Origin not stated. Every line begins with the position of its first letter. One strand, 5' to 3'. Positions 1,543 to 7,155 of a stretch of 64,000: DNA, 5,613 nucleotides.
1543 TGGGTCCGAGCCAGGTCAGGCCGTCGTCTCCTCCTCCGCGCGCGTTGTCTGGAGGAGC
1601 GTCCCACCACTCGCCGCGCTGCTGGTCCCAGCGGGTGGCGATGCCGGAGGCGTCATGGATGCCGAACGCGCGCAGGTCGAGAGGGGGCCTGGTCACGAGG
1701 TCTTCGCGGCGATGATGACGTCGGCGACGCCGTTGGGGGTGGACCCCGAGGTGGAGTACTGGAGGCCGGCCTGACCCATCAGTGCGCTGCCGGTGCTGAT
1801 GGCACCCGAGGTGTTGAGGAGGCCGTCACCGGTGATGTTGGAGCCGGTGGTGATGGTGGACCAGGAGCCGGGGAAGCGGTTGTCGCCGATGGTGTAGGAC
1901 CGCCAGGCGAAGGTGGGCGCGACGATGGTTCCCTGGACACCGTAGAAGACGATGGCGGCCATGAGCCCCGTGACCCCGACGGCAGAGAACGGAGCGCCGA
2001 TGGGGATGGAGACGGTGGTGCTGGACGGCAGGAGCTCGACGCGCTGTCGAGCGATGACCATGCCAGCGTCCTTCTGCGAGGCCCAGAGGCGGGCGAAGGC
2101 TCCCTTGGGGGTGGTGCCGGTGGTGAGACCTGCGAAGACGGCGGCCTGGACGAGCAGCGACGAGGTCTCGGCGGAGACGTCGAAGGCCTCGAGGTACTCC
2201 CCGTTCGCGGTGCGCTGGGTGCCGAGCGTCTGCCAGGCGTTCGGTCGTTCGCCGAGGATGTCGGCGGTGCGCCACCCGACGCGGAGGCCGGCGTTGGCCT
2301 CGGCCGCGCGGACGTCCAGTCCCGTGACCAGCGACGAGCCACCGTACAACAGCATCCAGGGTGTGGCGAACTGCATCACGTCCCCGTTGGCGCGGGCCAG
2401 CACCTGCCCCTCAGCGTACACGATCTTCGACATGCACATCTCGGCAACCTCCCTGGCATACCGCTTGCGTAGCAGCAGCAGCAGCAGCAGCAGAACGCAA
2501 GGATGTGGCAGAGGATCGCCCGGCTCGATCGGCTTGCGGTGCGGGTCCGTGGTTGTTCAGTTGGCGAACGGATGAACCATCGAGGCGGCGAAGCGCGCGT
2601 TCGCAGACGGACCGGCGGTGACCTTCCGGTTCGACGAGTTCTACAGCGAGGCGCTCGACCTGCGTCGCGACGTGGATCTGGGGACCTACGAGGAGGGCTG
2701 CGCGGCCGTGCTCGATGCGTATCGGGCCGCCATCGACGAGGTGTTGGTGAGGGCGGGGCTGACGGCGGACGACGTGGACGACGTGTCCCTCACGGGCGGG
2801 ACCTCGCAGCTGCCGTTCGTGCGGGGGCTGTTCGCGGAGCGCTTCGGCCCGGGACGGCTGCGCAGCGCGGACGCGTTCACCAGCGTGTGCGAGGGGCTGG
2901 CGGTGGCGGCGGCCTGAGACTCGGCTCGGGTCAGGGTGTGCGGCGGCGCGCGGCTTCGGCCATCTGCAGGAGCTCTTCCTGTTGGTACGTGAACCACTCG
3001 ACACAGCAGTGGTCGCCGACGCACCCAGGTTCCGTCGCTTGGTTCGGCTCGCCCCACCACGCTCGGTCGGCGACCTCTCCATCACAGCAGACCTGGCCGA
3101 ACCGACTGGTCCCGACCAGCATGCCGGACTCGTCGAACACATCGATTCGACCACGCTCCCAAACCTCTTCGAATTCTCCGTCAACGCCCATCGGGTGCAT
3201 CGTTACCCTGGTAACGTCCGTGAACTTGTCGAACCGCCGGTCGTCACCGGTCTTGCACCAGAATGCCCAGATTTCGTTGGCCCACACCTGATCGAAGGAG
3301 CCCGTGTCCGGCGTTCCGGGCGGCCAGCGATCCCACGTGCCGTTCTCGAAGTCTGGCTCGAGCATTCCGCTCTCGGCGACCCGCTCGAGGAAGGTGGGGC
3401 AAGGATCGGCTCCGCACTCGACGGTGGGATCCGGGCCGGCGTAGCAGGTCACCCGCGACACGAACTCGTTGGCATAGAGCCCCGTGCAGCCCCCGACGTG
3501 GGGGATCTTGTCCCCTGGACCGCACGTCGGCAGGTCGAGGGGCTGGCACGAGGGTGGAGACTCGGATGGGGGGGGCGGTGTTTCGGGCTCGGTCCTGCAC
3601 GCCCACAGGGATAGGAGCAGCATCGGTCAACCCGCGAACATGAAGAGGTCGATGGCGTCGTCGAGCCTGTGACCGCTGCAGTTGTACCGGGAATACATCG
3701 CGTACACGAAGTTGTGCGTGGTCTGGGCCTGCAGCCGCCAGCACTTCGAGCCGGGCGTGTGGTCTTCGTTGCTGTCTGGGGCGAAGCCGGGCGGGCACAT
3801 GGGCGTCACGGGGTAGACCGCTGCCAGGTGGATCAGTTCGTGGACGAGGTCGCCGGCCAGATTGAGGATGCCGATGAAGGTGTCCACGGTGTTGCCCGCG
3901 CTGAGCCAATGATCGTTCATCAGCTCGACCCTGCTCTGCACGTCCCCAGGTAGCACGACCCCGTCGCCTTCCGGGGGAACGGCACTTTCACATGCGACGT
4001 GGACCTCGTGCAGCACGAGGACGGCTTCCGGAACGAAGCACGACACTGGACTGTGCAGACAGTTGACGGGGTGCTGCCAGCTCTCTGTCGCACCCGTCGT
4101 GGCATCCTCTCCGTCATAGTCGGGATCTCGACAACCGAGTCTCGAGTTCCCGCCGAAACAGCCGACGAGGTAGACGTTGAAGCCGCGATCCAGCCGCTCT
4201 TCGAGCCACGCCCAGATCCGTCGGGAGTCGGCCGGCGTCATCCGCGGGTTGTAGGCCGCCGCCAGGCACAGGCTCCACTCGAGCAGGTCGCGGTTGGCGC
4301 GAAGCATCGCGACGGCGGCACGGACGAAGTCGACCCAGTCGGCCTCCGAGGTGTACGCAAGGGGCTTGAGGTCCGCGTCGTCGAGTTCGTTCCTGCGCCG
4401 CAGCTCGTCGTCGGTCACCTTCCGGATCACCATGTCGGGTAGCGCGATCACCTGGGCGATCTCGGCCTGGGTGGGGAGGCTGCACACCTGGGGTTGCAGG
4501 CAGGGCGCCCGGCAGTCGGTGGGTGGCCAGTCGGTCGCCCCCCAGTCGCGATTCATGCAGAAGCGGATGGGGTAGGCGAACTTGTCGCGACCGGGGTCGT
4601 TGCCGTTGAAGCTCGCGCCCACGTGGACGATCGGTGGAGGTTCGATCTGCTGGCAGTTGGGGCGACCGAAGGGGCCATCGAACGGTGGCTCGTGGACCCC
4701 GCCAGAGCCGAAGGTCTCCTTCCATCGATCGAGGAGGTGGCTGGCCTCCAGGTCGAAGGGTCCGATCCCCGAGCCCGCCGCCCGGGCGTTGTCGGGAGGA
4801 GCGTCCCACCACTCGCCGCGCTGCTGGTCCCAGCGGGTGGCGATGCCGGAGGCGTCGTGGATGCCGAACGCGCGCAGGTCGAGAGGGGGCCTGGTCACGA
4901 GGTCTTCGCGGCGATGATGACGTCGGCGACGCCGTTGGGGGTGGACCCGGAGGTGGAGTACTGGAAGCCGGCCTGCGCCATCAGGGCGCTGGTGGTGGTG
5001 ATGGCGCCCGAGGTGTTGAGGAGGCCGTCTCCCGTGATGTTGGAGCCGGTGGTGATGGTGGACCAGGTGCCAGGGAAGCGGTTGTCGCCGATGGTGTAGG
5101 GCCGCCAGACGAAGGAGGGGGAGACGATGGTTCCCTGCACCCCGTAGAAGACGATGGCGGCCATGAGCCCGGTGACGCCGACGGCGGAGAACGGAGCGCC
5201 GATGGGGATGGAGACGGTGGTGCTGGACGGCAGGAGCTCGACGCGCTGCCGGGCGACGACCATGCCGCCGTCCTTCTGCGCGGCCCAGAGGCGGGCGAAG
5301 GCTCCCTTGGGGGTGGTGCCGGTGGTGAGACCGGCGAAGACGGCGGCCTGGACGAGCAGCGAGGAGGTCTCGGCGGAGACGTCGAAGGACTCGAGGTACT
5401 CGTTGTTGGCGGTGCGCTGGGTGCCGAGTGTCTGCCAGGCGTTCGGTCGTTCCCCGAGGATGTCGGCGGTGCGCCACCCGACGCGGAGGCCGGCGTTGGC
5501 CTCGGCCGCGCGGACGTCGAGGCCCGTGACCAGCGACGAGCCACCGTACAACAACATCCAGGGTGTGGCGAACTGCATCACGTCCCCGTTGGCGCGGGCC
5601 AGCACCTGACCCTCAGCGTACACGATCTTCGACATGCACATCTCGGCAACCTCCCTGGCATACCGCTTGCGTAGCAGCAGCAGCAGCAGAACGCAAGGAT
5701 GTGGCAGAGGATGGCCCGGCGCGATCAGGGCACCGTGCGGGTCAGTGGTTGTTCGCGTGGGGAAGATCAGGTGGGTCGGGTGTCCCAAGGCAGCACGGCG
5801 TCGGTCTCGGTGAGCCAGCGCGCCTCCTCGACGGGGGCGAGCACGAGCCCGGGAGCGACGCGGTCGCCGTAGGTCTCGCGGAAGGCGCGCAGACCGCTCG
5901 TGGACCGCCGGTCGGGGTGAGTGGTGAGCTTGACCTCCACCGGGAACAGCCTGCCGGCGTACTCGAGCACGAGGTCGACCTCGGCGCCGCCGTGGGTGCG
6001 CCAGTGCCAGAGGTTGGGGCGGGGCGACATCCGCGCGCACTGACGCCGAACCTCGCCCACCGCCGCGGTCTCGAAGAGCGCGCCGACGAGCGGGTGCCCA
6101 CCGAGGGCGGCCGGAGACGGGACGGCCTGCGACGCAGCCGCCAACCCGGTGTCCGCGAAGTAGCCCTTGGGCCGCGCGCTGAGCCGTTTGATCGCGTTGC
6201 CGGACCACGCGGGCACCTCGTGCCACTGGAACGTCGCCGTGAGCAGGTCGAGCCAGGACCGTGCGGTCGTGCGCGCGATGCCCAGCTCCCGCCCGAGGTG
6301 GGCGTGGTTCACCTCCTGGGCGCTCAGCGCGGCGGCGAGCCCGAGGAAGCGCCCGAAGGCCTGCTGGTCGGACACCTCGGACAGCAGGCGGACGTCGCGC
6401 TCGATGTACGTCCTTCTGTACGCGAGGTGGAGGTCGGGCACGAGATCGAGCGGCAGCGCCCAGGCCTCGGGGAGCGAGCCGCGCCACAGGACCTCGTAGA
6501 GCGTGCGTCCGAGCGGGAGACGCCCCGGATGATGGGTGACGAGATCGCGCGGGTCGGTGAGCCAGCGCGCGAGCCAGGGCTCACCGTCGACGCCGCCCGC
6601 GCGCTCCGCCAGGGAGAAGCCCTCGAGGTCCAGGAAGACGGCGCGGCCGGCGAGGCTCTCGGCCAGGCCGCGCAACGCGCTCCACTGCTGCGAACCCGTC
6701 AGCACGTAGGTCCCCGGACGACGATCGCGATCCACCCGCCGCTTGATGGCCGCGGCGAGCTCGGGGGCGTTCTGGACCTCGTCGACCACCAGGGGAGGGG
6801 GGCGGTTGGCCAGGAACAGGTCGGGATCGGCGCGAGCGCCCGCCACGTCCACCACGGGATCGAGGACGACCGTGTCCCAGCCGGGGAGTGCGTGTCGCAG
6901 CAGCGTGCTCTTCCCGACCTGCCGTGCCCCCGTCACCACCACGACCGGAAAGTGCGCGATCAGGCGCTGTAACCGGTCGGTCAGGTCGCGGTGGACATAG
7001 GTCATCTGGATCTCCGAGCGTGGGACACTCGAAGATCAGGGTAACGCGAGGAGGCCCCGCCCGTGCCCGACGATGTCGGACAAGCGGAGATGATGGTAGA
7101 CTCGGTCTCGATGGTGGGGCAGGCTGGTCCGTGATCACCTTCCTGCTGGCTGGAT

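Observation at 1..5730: Diverged tandem duplication of a three-gene cassette: 248-aa hypothetical, protein with a C-terminal HExxH domain, and Cys-rich lipoprotein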

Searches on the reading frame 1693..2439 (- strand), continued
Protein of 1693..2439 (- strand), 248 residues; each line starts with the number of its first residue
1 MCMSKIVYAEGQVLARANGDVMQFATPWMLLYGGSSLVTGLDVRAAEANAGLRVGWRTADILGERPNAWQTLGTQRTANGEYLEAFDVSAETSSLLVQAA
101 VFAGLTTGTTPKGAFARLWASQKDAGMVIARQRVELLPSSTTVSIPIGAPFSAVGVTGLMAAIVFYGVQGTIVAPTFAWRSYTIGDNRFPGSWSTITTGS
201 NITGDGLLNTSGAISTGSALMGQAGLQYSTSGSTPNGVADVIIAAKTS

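Call 87: search_solved_structures(query=A1, max_evalue=10, show_alignments=2)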
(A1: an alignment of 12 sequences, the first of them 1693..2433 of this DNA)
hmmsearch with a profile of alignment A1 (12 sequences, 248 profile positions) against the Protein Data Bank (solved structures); distinct sequences matched with E-value up to 10: 2.
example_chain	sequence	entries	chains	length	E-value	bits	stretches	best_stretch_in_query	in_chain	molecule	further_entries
4k90_B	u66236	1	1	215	0.3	13.5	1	136-195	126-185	Extracellular metalloproteinase mep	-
9lay_B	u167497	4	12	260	0.99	11.8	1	154-196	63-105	4Fe-4S ferredoxin iron-sulfur binding domain protein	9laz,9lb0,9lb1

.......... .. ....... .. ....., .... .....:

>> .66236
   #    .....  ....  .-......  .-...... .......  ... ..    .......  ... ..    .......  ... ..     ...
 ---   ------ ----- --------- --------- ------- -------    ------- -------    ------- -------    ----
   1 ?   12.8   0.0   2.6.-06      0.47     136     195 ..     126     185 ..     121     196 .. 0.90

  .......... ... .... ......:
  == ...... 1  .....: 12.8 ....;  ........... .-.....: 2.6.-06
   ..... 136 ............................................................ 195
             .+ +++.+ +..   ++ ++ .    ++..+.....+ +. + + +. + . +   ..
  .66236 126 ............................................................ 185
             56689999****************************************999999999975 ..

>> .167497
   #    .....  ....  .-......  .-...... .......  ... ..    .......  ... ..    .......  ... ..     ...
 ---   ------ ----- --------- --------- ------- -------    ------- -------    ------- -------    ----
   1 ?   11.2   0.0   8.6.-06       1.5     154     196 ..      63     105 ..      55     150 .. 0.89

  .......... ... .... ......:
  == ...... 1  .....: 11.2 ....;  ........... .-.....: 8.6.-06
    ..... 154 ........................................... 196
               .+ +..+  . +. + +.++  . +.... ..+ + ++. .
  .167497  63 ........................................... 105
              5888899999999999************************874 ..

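Call 95: find_encoding_contigs(protein=P0008, flank=3000, max_places=2)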
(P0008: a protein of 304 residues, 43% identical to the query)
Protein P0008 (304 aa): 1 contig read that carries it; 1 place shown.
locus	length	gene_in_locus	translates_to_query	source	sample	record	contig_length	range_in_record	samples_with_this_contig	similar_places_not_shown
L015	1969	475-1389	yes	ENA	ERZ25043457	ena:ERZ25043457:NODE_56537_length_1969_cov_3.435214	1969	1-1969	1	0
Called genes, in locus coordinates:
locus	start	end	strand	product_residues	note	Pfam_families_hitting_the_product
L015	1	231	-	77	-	?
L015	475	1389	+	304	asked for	-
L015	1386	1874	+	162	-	-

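Call 96: find_encoding_contigs(protein=P0004, flank=3000, max_places=2)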
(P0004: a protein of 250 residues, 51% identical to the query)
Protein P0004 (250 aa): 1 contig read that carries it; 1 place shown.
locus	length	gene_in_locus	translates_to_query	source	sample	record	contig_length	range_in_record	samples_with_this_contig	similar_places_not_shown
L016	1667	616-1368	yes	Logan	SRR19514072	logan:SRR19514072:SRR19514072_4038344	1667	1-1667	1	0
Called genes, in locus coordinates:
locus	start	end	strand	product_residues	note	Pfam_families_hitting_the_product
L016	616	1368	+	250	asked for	-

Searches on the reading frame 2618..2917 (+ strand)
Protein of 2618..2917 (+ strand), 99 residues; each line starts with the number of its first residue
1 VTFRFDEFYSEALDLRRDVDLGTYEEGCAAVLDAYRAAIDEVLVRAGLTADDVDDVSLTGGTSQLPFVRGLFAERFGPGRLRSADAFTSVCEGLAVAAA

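Call 3: search_protein_families(library=pfam, proteins=[window:2618-2917:+], max_evalue=1)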
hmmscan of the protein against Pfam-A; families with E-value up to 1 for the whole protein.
window:2618-2917:+ (99 aa): 1 family
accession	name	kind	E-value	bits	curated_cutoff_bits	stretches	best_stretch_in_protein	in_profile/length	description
PF00012.26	HSP70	-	5.7e-07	28.6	20.6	1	5-98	279-372/599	Hsp70 protein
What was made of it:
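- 2576..2917 (+): 3' fragment of an Hsp70-like gene. This is the junction scar of the tandem duplication. Pfam HSP70 E = 5.7e-7, profile positions 279-372 of 599 (call 3).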

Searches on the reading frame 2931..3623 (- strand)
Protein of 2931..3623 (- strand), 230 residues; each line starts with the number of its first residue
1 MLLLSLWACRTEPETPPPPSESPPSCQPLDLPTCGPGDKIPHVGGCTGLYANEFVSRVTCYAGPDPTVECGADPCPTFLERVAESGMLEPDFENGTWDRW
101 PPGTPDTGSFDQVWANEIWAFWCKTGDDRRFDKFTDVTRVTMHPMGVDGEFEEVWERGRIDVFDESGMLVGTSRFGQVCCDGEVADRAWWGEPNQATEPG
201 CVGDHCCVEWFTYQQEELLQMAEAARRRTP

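Call 3: search_protein_families(library=pfam, proteins=[window:2931-3623:-], max_evalue=1)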
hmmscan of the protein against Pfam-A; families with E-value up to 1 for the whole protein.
window:2931-3623:- (230 aa): 0 families

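Call 7: search_protein_families(library=ncbifam, proteins=[window:2931-3623:-], max_evalue=1)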
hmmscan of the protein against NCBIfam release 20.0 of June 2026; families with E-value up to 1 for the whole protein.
window:2931-3623:- (230 aa): 0 families

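Call 20: find_homologous_proteins(query=window:2931-3623:-)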
Query window:2931-3623:- (230 aa): 2 proteins with E <= 0.001 among 284 candidates.
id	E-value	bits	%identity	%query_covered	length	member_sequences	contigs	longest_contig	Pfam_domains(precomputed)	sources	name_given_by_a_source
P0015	5.5e-121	421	99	77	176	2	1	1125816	-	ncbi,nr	ncbi:MAG: hypothetical protein H6735_01350 [Alphaproteobacteria bacterium]|nr:hypothetical protein [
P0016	4.1e-46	176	42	99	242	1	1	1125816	-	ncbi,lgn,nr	ncbi:MAG: hypothetical protein H6735_01330 [Alphaproteobacteria bacterium]|nr:hypothetical protein [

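Call 36: find_encoding_contigs(protein=P0016, flank=10000, max_places=3)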
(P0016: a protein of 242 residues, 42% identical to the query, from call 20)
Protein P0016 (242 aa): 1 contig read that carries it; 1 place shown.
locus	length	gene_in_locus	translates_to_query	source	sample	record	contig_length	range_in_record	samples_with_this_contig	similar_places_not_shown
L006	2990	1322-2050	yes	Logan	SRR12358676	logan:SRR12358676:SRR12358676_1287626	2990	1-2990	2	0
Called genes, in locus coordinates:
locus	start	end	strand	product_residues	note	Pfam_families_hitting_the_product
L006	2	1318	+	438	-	?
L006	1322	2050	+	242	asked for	-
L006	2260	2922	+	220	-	-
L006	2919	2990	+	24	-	?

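Call 50: search_protein_families(library=phrogs, proteins=[window:2931-3623:-, P0016], max_evalue=1)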
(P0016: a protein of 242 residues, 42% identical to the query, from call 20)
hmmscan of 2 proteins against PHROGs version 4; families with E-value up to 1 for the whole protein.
window:2931-3623:- (230 aa): 2 families
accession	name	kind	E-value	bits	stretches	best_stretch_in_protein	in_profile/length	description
phrog_30849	-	unknown function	0.006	18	0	121-152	15-48/95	-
phrog_8357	-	unknown function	0.042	15.3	1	137-172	9-44/74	-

P0016 (242 aa): 1 family
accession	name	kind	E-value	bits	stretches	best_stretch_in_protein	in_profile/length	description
phrog_4814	-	unknown function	0.13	13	1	132-175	36-80/113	-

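Call 51: search_protein_families(library=padloc, proteins=[window:2931-3623:-], max_evalue=1)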
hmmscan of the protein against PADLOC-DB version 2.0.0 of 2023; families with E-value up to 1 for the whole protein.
window:2931-3623:- (230 aa): 0 families

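Call 88: search_solved_structures(query=A6, max_evalue=10, show_alignments=2)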
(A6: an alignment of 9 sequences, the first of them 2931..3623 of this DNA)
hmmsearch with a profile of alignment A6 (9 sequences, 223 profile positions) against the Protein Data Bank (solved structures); distinct sequences matched with E-value up to 10: 1.
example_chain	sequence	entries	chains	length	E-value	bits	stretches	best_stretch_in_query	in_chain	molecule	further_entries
5k79_A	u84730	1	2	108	0.16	15.1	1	49-123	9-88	Cyanovirin-N domain protein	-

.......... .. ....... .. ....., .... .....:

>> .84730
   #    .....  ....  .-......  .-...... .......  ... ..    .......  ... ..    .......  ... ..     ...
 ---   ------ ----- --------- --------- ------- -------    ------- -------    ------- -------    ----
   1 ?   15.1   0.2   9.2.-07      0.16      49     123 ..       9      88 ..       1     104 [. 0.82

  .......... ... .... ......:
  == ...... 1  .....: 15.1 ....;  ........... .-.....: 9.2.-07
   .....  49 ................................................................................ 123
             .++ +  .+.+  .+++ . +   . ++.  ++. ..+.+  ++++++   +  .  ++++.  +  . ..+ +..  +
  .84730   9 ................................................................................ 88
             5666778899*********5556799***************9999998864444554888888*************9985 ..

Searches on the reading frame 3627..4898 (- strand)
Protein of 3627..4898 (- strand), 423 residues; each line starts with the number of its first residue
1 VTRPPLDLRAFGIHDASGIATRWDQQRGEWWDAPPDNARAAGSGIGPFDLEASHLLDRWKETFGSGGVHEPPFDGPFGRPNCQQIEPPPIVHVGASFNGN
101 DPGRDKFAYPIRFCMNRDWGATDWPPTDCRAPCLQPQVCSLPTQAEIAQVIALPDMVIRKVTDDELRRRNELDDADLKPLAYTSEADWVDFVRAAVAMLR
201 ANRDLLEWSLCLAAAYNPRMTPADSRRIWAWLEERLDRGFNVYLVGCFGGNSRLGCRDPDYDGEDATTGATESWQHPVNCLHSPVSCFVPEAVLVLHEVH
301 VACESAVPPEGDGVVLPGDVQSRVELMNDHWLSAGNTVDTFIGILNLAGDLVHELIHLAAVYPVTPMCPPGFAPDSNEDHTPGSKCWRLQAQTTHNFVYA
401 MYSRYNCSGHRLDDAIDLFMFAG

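Call 3: search_protein_families(library=pfam, proteins=[window:3627-4898:-], max_evalue=1)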
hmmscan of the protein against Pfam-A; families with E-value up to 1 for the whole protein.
window:3627-4898:- (423 aa): 0 families

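Call 7: search_protein_families(library=ncbifam, proteins=[window:3627-4898:-], max_evalue=1)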
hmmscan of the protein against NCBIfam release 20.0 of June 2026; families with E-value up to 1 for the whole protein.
window:3627-4898:- (423 aa): 0 families

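Call 50: search_protein_families(library=phrogs, proteins=[window:3627-4898:-], max_evalue=1)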
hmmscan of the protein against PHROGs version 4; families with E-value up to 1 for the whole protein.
window:3627-4898:- (423 aa): 1 family
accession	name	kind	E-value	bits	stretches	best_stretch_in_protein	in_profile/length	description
phrog_22972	-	unknown function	0.41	11.9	1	219-240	40-61/106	-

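Call 51: search_protein_families(library=padloc, proteins=[window:3627-4898:-], max_evalue=1)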
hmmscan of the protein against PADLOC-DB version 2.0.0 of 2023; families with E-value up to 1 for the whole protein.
window:3627-4898:- (423 aa): 0 families

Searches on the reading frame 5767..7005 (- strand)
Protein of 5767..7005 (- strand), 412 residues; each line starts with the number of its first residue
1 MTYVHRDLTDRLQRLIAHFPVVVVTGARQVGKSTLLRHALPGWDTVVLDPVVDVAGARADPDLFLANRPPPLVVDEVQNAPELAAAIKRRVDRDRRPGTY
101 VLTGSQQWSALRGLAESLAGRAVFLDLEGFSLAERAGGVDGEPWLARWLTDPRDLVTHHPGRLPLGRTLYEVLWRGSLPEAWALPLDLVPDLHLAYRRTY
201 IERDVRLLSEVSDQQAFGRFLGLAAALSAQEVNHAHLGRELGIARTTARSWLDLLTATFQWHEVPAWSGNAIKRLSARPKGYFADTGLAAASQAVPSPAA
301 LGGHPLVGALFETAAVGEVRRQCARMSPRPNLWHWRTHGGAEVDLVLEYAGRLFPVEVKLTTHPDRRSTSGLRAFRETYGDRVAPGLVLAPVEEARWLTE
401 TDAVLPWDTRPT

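Call 3: search_protein_families(library=pfam, proteins=[window:5767-7005:-], max_evalue=1)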
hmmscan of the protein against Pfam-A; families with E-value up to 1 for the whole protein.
window:5767-7005:- (412 aa): 5 families
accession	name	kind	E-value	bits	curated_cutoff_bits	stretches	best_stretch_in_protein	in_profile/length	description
PF13635.12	DUF4143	-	1.3e-39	135.9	28.1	1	202-360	1-159/160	Domain of unknown function (DUF4143)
PF13173.12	AAA_14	-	2.9e-19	69.8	27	1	20-134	3-127/129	AAA domain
PF13191.12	AAA_16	-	0.00051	21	32.6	1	7-40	11-45/167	AAA ATPase domain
PF13401.12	AAA_22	-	0.1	13.3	27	0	21-40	7-26/130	AAA domain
PF01637.24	ATPase_2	-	0.21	11.8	33.2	1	19-39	20-40/225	ATPase domain predominantly from Archaea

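Call 51: search_protein_families(library=padloc, proteins=[window:5767-7005:-], max_evalue=1)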
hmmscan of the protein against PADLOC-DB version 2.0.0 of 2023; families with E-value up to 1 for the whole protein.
window:5767-7005:- (412 aa): 7 families
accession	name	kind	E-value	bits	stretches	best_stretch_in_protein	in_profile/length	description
PDLC04790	PDC-S01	-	4.2e-106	353.2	1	1-408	8-415/422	-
PDLC04789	PDC-S01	-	6e-39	132.1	1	4-381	2-358/375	-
PDLC04791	PDC-S01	-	2.2e-27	93.8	2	199-381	191-369/395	-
PDLC04787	PDC-S01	-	4.7e-19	66.5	2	72-379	96-379/412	-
PDLC04788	PDC-S01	-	5.2e-11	40.1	2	226-368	242-390/448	-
PDLC04786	PDC-S01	-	1.6e-10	38.3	2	279-399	306-422/439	-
PDLC04792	PDC-S01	-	2.8e-09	34.1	2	6-39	4-39/452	-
